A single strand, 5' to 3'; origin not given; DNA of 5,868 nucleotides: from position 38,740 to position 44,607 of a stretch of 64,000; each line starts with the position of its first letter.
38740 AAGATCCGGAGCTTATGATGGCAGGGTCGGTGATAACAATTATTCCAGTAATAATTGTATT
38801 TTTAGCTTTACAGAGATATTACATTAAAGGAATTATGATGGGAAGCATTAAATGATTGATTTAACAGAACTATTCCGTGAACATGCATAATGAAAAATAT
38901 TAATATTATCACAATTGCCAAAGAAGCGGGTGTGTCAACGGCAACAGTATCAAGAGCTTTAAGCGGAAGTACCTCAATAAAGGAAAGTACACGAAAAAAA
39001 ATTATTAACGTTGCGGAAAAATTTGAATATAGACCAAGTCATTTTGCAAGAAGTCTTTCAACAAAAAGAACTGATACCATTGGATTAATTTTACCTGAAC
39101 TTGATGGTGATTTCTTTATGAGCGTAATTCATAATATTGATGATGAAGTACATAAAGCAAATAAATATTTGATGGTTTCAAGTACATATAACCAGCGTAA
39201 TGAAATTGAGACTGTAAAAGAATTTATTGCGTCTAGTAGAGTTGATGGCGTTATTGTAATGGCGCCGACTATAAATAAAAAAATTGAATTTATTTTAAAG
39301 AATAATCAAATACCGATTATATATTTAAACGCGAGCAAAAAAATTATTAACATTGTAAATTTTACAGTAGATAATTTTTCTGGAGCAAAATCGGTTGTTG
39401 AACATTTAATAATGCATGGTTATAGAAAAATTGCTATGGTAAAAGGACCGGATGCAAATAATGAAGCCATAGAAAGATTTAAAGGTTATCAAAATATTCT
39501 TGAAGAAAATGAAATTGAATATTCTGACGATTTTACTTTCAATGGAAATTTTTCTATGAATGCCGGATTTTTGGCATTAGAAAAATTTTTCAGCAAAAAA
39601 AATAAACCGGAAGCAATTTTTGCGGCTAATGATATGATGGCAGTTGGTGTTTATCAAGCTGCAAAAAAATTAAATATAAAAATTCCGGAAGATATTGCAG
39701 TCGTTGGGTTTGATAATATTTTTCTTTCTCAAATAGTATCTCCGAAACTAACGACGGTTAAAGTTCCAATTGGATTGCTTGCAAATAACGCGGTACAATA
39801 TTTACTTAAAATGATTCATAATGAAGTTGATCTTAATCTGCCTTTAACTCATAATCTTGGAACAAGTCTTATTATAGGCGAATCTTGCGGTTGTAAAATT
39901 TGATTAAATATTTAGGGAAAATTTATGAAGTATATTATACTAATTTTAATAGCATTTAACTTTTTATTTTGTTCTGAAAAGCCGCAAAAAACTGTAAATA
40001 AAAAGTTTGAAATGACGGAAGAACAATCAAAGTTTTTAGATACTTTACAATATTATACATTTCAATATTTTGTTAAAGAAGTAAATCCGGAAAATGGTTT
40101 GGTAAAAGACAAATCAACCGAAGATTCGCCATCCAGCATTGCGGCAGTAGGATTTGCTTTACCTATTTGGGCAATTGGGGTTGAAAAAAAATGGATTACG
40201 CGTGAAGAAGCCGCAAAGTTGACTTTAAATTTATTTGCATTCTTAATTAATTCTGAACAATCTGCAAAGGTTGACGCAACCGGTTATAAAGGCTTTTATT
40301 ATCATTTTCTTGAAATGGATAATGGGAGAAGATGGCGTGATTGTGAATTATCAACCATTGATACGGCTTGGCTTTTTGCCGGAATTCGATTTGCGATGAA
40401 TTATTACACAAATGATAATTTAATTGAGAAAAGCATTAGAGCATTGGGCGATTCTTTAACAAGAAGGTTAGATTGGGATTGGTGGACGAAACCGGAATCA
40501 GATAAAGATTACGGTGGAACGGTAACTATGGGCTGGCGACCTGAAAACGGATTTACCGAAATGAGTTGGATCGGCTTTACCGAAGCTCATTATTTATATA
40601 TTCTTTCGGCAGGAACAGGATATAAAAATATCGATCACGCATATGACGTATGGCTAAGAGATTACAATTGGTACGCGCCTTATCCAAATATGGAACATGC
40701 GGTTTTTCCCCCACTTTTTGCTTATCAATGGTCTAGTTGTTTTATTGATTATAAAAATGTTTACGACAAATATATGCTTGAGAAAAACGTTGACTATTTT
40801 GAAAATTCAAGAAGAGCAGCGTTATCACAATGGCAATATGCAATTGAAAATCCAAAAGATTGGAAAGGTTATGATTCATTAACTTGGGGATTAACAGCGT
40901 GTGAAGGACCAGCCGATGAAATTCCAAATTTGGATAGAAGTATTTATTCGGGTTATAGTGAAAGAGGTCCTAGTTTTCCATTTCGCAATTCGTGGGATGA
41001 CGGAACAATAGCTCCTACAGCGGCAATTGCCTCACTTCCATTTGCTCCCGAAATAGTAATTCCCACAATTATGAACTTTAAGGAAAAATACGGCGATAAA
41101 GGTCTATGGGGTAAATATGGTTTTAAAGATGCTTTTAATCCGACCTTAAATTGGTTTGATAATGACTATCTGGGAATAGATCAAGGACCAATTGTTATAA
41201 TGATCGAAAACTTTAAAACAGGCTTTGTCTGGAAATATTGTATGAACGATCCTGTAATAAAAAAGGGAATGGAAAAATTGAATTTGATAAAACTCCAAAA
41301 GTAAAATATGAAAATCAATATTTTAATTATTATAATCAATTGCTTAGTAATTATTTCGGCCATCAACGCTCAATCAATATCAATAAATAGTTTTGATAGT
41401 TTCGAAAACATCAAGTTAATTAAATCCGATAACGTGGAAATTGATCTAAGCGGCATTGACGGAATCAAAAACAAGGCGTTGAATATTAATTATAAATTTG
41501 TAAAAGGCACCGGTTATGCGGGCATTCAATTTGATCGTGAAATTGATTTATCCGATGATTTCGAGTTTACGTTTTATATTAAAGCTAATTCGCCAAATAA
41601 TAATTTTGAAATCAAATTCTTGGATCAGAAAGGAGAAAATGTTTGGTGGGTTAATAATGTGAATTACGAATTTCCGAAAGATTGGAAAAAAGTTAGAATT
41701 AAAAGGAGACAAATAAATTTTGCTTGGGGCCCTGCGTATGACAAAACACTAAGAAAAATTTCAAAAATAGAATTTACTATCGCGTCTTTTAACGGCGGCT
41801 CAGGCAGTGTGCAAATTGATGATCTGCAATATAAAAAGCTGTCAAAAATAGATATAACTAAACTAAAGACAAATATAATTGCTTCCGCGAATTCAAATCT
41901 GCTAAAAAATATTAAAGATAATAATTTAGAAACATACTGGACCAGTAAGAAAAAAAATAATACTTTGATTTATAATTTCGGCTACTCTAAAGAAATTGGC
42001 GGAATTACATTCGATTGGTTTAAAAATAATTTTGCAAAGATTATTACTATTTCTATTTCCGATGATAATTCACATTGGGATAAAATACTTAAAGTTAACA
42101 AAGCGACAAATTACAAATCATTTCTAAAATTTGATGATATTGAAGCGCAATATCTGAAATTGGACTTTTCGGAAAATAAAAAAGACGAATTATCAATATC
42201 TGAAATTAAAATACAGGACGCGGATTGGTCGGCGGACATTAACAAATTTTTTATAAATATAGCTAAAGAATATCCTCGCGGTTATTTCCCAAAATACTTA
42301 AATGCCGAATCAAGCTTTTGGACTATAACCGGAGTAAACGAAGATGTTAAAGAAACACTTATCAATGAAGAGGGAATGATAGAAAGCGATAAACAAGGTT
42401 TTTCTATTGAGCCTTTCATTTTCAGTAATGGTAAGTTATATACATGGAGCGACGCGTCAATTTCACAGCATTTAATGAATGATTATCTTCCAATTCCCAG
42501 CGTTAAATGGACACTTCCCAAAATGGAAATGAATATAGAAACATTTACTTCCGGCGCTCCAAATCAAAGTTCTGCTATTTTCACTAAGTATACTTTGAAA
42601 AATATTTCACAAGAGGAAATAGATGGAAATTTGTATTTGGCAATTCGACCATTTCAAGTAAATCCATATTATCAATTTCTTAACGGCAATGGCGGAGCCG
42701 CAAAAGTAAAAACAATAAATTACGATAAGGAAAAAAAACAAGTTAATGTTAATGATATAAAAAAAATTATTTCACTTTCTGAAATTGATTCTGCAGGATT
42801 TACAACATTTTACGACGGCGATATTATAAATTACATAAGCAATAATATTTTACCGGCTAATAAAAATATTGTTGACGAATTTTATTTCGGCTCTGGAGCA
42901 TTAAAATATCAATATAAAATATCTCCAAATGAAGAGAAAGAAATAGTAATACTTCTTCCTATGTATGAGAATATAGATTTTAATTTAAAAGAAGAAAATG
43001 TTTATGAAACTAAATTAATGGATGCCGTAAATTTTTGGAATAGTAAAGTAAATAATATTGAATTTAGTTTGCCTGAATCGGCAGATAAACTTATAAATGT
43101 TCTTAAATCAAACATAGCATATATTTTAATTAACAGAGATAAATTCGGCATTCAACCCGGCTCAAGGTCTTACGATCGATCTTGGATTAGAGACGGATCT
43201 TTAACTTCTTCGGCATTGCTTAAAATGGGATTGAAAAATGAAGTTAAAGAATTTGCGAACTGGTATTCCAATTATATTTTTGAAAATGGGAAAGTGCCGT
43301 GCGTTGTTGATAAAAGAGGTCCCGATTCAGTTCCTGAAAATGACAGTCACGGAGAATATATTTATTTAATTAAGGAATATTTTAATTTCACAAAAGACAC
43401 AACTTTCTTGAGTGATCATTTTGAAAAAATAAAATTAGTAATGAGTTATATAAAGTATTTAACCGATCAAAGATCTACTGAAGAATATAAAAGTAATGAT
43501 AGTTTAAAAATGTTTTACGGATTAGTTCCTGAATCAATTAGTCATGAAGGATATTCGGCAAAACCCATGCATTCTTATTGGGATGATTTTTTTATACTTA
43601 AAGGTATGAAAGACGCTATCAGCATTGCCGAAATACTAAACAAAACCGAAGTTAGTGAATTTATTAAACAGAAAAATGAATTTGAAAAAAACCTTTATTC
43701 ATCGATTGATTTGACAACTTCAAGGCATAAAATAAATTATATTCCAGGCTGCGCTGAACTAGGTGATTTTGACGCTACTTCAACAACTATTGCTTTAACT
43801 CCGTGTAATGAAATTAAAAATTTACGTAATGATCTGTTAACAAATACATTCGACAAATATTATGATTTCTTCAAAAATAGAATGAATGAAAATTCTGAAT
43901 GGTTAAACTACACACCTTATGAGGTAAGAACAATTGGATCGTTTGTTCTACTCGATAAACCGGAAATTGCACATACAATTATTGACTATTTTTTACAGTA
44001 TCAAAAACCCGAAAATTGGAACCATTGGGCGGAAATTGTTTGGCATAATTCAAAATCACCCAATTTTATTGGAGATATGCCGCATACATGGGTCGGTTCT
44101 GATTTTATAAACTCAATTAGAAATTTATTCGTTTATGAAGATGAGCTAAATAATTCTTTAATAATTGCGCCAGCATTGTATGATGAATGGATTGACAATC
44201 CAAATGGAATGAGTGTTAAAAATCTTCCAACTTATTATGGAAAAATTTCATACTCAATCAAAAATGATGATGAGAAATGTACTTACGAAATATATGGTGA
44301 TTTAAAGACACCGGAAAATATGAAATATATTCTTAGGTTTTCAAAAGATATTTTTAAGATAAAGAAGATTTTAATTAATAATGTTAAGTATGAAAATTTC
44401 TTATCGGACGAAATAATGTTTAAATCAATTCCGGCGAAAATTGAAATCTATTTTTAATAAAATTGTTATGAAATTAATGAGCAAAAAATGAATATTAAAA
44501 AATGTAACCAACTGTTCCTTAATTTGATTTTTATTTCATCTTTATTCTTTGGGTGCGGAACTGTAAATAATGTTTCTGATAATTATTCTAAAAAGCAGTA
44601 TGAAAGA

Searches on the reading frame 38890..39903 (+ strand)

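Call 55: search_protein_families(library=pfam, proteins=[window:38890-39903:+], max_evalue=0.00001)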
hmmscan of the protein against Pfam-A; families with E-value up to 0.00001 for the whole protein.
window:38890-39903:+ (337 aa): 4 families
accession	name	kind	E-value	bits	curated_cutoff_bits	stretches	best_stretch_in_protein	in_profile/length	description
PF13377.12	Peripla_BP_3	-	1e-31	110.7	26.5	1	170-333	1-167/167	Periplasmic binding protein-like domain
PF00532.27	Peripla_BP_1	-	3.7e-25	89.4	22.2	1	61-309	1-261/281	Periplasmic binding proteins and sugar binding domain of LacI family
PF13407.12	Peripla_BP_4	-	2.4e-17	63.8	35.1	1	64-307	1-252/258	Periplasmic binding protein domain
PF00356.27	LacI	-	2.7e-14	53.1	27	1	9-50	5-46/46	Bacterial regulatory proteins, lacI family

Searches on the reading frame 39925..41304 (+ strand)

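Call 55: search_protein_families(library=pfam, proteins=[window:39925-41304:+], max_evalue=0.00001)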
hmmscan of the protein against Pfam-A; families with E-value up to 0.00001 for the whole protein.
window:39925-41304:+ (459 aa): 1 family
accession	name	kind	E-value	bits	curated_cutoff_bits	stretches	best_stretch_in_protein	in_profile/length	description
PF10091.15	Glycoamylase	-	1.3e-61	208.4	27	1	214-442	3-220/221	Putative glucoamylase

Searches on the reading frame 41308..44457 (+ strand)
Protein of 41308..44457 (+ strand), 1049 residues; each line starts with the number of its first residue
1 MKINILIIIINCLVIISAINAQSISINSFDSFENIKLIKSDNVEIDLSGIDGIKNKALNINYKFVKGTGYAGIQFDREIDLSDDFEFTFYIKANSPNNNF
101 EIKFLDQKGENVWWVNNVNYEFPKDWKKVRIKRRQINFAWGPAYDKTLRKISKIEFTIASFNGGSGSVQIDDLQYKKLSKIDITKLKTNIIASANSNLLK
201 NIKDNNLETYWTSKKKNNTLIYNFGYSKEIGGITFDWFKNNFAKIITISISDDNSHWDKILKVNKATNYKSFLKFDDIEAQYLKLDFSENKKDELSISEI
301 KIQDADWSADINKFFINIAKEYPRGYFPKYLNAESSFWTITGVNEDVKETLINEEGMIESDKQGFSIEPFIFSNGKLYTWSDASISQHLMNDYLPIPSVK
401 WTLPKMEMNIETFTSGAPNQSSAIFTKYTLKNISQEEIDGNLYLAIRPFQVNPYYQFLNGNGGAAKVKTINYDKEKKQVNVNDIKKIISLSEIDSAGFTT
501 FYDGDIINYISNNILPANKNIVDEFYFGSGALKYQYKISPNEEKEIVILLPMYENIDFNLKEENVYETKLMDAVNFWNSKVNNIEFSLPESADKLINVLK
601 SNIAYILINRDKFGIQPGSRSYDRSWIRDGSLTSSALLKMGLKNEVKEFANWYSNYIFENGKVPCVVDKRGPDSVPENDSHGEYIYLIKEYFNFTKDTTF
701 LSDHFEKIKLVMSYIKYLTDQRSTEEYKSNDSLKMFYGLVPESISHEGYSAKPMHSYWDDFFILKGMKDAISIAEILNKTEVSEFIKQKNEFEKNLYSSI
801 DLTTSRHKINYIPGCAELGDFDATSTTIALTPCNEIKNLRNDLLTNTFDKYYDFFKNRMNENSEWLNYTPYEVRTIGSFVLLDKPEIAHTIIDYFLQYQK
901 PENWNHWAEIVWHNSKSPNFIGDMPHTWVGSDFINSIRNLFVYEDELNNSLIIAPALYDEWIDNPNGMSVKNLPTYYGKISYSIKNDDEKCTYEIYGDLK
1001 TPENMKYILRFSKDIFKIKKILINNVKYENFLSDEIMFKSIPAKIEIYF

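Call 55: search_protein_families(library=pfam, proteins=[window:41308-44457:+], max_evalue=0.00001)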
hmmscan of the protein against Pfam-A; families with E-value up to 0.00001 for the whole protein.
window:41308-44457:+ (1049 aa): 2 families
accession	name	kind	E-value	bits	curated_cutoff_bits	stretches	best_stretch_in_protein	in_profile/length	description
PF00754.31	F5_F8_type_C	-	7.6e-09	36.2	28.2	1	200-291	15-118/127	F5/8 type C domain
PF22633.2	F5_F8_type_C_2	-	1.2e-06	29.5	27.8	1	202-285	2-91/91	NedA-like, galactose-binding domain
